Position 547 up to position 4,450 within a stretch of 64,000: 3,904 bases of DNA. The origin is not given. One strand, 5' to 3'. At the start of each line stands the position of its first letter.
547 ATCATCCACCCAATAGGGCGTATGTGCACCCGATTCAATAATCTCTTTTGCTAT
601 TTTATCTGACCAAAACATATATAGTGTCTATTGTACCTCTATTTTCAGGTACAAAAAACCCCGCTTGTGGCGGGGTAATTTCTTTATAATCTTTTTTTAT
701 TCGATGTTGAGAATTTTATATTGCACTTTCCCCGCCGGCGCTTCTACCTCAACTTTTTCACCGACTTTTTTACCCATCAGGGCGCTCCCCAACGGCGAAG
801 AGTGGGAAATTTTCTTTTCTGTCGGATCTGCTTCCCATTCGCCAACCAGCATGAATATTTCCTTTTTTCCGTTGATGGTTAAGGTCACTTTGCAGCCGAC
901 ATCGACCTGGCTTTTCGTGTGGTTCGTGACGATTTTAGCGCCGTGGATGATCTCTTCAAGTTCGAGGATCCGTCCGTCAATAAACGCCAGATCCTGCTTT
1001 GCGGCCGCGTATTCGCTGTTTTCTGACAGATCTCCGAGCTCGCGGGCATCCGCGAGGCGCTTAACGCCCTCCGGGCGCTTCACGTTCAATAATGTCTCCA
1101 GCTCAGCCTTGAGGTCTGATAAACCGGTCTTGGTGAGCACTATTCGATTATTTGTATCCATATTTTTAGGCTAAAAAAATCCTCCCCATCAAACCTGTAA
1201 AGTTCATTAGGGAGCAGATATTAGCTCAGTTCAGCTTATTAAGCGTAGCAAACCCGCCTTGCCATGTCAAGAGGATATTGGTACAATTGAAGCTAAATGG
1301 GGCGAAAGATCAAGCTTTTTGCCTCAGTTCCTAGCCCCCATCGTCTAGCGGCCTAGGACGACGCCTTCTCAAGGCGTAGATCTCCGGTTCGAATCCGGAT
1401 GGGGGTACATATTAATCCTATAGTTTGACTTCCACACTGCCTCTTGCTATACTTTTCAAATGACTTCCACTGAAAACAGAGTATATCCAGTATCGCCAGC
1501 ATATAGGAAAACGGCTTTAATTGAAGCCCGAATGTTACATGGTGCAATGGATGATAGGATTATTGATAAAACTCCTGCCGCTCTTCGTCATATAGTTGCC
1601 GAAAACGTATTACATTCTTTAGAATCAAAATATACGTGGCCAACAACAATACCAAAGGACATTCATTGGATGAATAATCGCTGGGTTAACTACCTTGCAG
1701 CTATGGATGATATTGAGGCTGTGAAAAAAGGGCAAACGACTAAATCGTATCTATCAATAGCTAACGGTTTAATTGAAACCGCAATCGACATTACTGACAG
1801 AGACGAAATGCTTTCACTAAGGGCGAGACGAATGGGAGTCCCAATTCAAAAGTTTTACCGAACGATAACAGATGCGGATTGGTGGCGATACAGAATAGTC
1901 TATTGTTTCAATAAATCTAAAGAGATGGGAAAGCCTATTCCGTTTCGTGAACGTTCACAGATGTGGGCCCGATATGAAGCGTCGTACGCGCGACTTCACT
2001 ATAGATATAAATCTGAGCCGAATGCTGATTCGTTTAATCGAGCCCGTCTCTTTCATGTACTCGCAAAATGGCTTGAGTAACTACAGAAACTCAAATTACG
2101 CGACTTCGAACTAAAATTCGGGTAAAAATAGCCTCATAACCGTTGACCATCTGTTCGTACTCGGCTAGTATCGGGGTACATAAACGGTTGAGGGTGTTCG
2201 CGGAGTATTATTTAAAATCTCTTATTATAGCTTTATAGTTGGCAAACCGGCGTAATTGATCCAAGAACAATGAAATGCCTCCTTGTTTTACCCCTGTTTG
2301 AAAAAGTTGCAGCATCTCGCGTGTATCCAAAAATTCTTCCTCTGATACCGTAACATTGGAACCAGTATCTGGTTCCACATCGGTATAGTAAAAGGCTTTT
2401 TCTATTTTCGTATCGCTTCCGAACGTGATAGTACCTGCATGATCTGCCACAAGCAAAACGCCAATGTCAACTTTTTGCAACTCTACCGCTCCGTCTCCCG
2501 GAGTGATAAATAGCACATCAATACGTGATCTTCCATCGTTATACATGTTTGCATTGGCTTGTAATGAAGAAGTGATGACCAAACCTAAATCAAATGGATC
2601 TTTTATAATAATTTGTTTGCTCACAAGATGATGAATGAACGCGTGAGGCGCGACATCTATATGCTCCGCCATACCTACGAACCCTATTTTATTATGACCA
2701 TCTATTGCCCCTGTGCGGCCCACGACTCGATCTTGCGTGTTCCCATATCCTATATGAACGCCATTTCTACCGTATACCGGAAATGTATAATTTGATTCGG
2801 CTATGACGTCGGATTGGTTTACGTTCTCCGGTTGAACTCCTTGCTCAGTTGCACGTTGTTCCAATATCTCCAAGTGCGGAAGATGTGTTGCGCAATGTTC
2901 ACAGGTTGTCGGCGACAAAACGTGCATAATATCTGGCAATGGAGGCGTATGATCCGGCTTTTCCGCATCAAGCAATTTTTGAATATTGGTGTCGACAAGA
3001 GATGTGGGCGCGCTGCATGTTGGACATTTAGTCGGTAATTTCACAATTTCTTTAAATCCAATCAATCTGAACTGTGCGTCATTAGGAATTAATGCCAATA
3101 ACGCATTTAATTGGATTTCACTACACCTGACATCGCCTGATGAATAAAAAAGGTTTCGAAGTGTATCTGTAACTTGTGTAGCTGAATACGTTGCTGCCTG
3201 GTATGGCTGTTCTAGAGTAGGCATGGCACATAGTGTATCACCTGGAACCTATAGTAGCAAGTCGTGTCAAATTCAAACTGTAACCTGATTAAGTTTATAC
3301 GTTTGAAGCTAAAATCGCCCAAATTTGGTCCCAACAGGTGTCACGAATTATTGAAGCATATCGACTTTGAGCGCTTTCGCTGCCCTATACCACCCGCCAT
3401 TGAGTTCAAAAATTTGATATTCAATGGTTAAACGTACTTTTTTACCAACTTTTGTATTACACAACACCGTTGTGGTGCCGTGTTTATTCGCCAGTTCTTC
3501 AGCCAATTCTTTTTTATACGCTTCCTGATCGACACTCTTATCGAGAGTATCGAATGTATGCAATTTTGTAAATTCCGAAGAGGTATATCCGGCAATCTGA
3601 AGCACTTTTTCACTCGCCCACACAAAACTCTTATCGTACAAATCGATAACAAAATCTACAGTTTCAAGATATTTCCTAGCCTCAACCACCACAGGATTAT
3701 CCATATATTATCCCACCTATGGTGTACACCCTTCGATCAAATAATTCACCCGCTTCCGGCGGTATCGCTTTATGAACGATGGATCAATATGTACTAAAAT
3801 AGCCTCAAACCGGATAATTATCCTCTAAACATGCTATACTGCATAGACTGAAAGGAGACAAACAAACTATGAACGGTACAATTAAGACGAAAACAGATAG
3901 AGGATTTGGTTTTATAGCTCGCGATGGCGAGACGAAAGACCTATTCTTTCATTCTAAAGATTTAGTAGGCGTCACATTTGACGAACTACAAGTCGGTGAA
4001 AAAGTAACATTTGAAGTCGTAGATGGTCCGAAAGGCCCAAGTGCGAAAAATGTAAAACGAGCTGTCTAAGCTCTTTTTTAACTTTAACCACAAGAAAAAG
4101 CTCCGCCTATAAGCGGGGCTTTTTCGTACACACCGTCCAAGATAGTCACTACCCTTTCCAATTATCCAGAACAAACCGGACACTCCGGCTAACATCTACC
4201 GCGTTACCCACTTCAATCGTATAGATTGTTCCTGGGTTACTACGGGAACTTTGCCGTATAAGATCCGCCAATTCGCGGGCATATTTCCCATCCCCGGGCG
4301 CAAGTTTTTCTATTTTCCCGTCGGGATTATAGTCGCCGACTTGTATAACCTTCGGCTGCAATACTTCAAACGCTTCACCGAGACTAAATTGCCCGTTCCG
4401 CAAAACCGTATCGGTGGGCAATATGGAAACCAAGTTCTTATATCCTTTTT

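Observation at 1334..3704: tRNA-Glu-adjacent mini-island with unrecognised proteins, including a zinc-ribbon protein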

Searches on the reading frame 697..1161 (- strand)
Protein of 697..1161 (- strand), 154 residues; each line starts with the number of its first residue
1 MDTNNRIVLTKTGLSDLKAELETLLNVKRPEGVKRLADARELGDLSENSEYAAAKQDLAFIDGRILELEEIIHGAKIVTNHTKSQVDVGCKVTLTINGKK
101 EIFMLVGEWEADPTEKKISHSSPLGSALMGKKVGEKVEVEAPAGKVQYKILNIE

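Call 6: search_protein_families(library=pfam, proteins=[window:697-1161:-], max_evalue=0.1)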
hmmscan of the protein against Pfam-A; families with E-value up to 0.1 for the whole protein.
window:697-1161:- (154 aa): 2 families
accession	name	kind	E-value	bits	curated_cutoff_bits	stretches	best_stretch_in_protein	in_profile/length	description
PF01272.25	GreA_GreB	-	1.5e-25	89.4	26.9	1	82-154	2-76/77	Transcription elongation factor, GreA/GreB, C-term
PF03449.20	GreA_GreB_N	-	8.5e-25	87.2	24.5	1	7-77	1-71/71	Transcription elongation factor, N-terminal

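Call 25: find_related_loci(query=window:697-1161:-, collection=genome_contigs, flank=10000)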
Query window:697-1161:- (154 aa) in genome_contigs; peptide patterns used: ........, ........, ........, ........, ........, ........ (x = any residue, [..] = any of these).
218 stretches matched a pattern; 131 encode a relative of the query (tblastn E <= 1e-3); the best 80 are kept; 80 distinct loci.
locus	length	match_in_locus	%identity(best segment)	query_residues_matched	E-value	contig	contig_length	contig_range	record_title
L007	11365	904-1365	97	1-154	2e-97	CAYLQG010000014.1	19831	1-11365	MAG TPA_asm: uncultured Gammaproteobacteria bacterium isolate binchicken_co54_478 genome assembly, contig: NODE_4830_len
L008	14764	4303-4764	84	1-154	6e-84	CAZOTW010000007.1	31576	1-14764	MAG TPA_asm: uncultured Gammaproteobacteria bacterium isolate SRP080215_co1_129 genome assembly, contig: NODE_486_length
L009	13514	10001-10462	82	1-154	5e-83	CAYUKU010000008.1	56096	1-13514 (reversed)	MAG TPA_asm: uncultured Gammaproteobacteria bacterium isolate binchicken_co58_53 genome assembly, contig: NODE_433_lengt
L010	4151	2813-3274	81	1-154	2e-80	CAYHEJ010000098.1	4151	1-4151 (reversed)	MAG TPA_asm: uncultured Gammaproteobacteria bacterium isolate ERP119705_co10_156 genome assembly, contig: NODE_16503_len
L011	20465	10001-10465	79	1-154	5e-80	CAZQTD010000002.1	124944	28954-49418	MAG TPA_asm: uncultured Gammaproteobacteria bacterium isolate binchicken_co58_20 genome assembly, contig: NODE_114_lengt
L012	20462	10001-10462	77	1-154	3e-78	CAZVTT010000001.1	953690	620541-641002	MAG TPA_asm: uncultured Gammaproteobacteria bacterium isolate SRP292972_co1_32 genome assembly, contig: NODE_3_length_95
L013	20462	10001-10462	76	1-154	5e-78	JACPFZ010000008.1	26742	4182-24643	MAG: Candidatus Gottesmanbacteria bacterium isolate NC_groundwater_374_Ag_B-0.1um_46_9 GD18-4_B1_scaffold_30544, whole g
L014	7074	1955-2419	78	1-154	5e-77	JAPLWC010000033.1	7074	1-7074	MAG: Candidatus Gottesmanbacteria bacterium isolate LacPavin_0920_SED3_MAG_47_8 LacPavin_0920_SED3_scaffold_4309205, who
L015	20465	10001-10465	77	1-154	3e-77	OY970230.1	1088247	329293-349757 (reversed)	MAG: Candidatus Gottesmanbacteria bacterium isolate MFD01689.bin.c.3 genome assembly, chromosome: 1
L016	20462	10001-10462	76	1-154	6e-76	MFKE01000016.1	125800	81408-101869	MAG: Candidatus Gottesmanbacteria bacterium RIFOXYB1_FULL_47_11 rifoxyb1_full_scaffold_323, whole genome shotgun sequenc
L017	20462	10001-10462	75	1-154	8e-76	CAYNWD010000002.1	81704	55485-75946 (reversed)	MAG TPA_asm: uncultured Gammaproteobacteria bacterium isolate binchicken_co38_90 genome assembly, contig: NODE_747_lengt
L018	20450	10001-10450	76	5-154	6e-76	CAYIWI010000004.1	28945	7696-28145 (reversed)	MAG TPA_asm: uncultured Gammaproteobacteria bacterium isolate ERP119705_co3_560 genome assembly, contig: NODE_1745_lengt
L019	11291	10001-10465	75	1-154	1e-75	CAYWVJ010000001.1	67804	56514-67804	MAG TPA_asm: uncultured Gammaproteobacteria bacterium isolate SRP093762_co1_96 genome assembly, contig: NODE_257_length_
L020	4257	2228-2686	76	2-154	2e-75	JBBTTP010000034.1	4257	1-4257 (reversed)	MAG: Patescibacteria group bacterium isolate H52-bin037_1 H52_bin037_1_000000000034, whole genome shotgun sequence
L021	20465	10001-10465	75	1-154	5e-75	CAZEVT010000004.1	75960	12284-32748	MAG TPA_asm: uncultured Gammaproteobacteria bacterium isolate SRP119689_co1_156 genome assembly, contig: NODE_347_length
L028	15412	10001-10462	73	1-154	6e-73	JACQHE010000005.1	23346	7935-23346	MAG: Candidatus Gottesmanbacteria bacterium isolate NC_groundwater_1091_Ag_S2p5_51_258 S_2p5_S6_coassembly_k141_590783,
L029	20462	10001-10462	72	1-154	4e-73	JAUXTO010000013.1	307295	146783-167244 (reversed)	MAG: Candidatus Gottesmanbacteria bacterium isolate C13_maxbin.100 C13_k141_57608, whole genome shotgun sequence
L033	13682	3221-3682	72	1-154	3e-71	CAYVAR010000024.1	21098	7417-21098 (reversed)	MAG TPA_asm: uncultured Gammaproteobacteria bacterium isolate binchicken_co110_1166 genome assembly, contig: NODE_5450_l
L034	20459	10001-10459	71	1-153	3e-69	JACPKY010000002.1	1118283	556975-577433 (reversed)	MAG: Candidatus Gottesmanbacteria bacterium isolate NC_groundwater_507_Ag_S-0.1um_40_14 S35_SO-1_scaffold_146377, whole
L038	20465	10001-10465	70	1-154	2e-67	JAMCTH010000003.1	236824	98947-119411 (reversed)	MAG: Patescibacteria group bacterium isolate FK_Sedi_A_Bin.175 NODE_28_length_236824_cov_6.16695, whole genome shotgun s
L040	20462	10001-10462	69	1-154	1e-66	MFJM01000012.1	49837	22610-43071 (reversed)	MAG: Candidatus Gottesmanbacteria bacterium RIFCSPHIGHO2_02_FULL_39_14 rifcsphigho2_02_scaffold_1446, whole genome shotg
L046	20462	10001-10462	71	1-154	1e-72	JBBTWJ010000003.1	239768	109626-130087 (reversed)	MAG: Patescibacteria group bacterium isolate H41-bin149_1 H41_bin149_1_000000000003, whole genome shotgun sequence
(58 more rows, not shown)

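Call 65: search_protein_families(library=pfam, proteins=[L017:8293-9798:+], max_evalue=0.001)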
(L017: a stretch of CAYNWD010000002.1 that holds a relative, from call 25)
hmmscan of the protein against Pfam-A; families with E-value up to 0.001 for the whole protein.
L017:8293-9798:+ (502 aa): 3 families
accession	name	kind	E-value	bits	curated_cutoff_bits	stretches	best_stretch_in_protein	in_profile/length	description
PF00239.26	Resolvase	-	1.3e-33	116.6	23.3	1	22-168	1-143/145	Resolvase, N terminal domain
PF07508.19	Recombinase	-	1.7e-17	64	21.1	1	190-277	2-100/102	Recombinase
PF13408.12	Zn_ribbon_recom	-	0.00015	22.5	25.3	1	294-326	1-30/58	Recombinase zinc beta ribbon domain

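Call 72: search_protein_families(library=pfam, proteins=[L028:8560-9759:+, L029:7841-9457:+, L016:7504-9150:+, L012:8190-9281:+, L013:9072-9749:+, L034:9076-9795:+, L046:8182-9732:+, L038:8821-9543:+, L021:7416-8318:+], max_evalue=0.001)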
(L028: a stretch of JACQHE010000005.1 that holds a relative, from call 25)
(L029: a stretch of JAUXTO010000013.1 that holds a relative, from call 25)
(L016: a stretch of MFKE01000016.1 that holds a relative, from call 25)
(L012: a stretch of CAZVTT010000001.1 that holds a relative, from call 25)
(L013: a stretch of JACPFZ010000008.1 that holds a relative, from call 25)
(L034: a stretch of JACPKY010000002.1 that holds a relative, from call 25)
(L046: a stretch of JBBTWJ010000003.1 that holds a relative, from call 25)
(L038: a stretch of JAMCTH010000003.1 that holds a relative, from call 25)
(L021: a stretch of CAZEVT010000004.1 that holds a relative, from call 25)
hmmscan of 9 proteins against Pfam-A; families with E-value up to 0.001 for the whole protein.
L028:8560-9759:+ (399 aa): 2 families
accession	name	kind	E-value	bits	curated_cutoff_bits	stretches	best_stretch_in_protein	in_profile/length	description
PF02661.23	Fic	-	4.3e-20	72.8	24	1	128-232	1-92/93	Fic/DOC family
PF13784.11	Fic_N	-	4.1e-17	62.4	26.7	1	41-122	2-82/82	Fic/DOC family N-terminal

L029:7841-9457:+ (538 aa): 8 families
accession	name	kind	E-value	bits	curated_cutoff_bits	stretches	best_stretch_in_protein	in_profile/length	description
PF05970.20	PIF1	-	3e-34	119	25.9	1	9-163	18-173/223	PIF1-like helicase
PF13245.12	AAA_19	-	3.9e-12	46.9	25.1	1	4-146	2-133/134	AAA domain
PF13604.12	AAA_30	-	6.9e-12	45.9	27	1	3-156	6-142/191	AAA domain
PF21530.3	Pif1_2B_dom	-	7.4e-07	29.2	23.9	1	279-318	6-46/47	DNA helicase Pif1, 2B domain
PF13401.12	AAA_22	-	2.3e-06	28.4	27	1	13-137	5-122/130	AAA domain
PF18335.7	SH3_13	-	5.5e-05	23.3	41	1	291-324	26-59/65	ATP-dependent RecD-like DNA helicase SH3 domain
PF20720.3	nSTAND3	-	0.00052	20.2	27.2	0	5-45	9-49/155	Novel STAND NTPase 3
PF03266.21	NTPase_1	-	0.00094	19.5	23.9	0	15-42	1-28/168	NTPase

L016:7504-9150:+ (548 aa): 2 families
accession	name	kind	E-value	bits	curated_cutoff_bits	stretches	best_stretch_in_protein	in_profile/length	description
PF09972.14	DUF2207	-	3.5e-31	109.2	24.4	1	24-205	2-172/172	Predicted membrane protein (DUF2207) N-terminal domain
PF20990.2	DUF2207_C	-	1.9e-23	83.9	33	2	281-405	11-149/247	Predicted membrane protein (DUF2207) C-terminal domain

L012:8190-9281:+ (363 aa): 1 family
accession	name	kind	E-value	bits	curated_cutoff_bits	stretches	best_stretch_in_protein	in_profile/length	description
PF01757.29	Acyl_transf_3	-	6.2e-21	75.2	31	1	40-347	4-321/326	Acyltransferase domain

L013:9072-9749:+ (225 aa): 1 family
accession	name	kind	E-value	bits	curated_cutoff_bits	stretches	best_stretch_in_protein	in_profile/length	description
PF12705.13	PDDEXK_1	-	5.7e-08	33.4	22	1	86-211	122-244/247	PD-(D/E)XK nuclease superfamily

L034:9076-9795:+ (239 aa): 2 families
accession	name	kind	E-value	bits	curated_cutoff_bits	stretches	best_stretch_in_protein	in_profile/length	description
PF00117.34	GATase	-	3.3e-20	73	22.8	1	38-190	32-180/190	Glutamine amidotransferase class-I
PF07722.19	Peptidase_C26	-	3.4e-09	37.3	20.5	1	44-113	58-141/219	Peptidase C26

L046:8182-9732:+ (516 aa): 9 families
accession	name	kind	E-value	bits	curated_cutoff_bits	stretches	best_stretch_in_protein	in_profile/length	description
PF05970.20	PIF1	-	3.7e-35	122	25.9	1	9-162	18-172/223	PIF1-like helicase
PF13245.12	AAA_19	-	4.6e-13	49.9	25.1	1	4-146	2-133/134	AAA domain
PF13604.12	AAA_30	-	9.3e-12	45.5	27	1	3-157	6-143/191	AAA domain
PF21530.3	Pif1_2B_dom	-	2.3e-07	30.8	23.9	1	269-310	5-47/47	DNA helicase Pif1, 2B domain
PF13401.12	AAA_22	-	4.2e-05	24.3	27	1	13-137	5-122/130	AAA domain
PF18335.7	SH3_13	-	5.5e-05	23.3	41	1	282-316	26-60/65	ATP-dependent RecD-like DNA helicase SH3 domain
PF07728.20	AAA_5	-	0.00012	22.5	22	1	15-114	1-86/139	AAA domain (dynein-related subfamily)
PF13191.12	AAA_16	-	0.00066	20.7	32.6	0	13-41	24-52/167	AAA ATPase domain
PF20720.3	nSTAND3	-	0.00068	19.8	27.2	0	5-45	9-49/155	Novel STAND NTPase 3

L038:8821-9543:+ (240 aa): 0 families

L021:7416-8318:+ (300 aa): 1 family
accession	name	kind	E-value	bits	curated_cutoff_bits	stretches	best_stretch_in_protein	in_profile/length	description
PF02661.23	Fic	-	1.9e-20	73.9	24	1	97-193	2-93/93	Fic/DOC family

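Call 95: search_protein_families(library=pfam, proteins=[L015:9291-9797:+], max_evalue=0.01)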
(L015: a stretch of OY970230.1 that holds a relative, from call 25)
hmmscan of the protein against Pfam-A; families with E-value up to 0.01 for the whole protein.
L015:9291-9797:+ (169 aa): 1 family
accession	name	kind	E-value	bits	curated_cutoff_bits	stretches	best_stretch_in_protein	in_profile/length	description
PF13426.13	PAS_9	-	0.002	18.8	27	1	70-155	5-89/103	PAS domain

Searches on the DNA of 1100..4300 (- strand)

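Call 87: search_rna_families(source=window, start=1100, end=4300, threshold=evalue, max_evalue=1)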
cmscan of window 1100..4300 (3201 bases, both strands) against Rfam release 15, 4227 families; matches with E-value up to 1: 3.
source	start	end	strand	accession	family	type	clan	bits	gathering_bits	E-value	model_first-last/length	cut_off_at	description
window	1334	1407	+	RF00005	tRNA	Gene; tRNA;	CL00001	58.9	29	1.7e-11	1-71/71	no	tRNA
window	3809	4126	+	RF01766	cspA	Cis-reg; thermoregulator;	-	26.3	78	0.0004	1-428/428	no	cspA thermoregulator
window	3999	4127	+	RF00022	GcvB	Gene;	-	20.4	42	0.15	1-204/204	no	GcvB RNA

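Call 97: search_rna_families(sources=[L087, L006], threshold=evalue, max_evalue=10, show_alignments=1)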
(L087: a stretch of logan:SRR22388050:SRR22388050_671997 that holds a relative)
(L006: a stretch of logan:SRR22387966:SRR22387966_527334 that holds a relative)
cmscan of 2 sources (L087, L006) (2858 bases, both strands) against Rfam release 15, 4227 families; matches with E-value up to 10: 3.
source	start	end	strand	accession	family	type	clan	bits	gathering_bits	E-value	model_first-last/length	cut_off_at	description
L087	1415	1442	-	RF00005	tRNA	Gene; tRNA;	CL00001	17.9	29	3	43-71/71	5'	tRNA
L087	1009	1193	-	RF01673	PhrS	Gene; sRNA;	-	15.2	37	0.86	1-212/212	no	PhrS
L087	335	354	-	RF01962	RMST_1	Gene; lncRNA;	-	13.1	40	9.3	1-61/61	no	Rhabdomyosarcoma 2 associated transcript conserved region 1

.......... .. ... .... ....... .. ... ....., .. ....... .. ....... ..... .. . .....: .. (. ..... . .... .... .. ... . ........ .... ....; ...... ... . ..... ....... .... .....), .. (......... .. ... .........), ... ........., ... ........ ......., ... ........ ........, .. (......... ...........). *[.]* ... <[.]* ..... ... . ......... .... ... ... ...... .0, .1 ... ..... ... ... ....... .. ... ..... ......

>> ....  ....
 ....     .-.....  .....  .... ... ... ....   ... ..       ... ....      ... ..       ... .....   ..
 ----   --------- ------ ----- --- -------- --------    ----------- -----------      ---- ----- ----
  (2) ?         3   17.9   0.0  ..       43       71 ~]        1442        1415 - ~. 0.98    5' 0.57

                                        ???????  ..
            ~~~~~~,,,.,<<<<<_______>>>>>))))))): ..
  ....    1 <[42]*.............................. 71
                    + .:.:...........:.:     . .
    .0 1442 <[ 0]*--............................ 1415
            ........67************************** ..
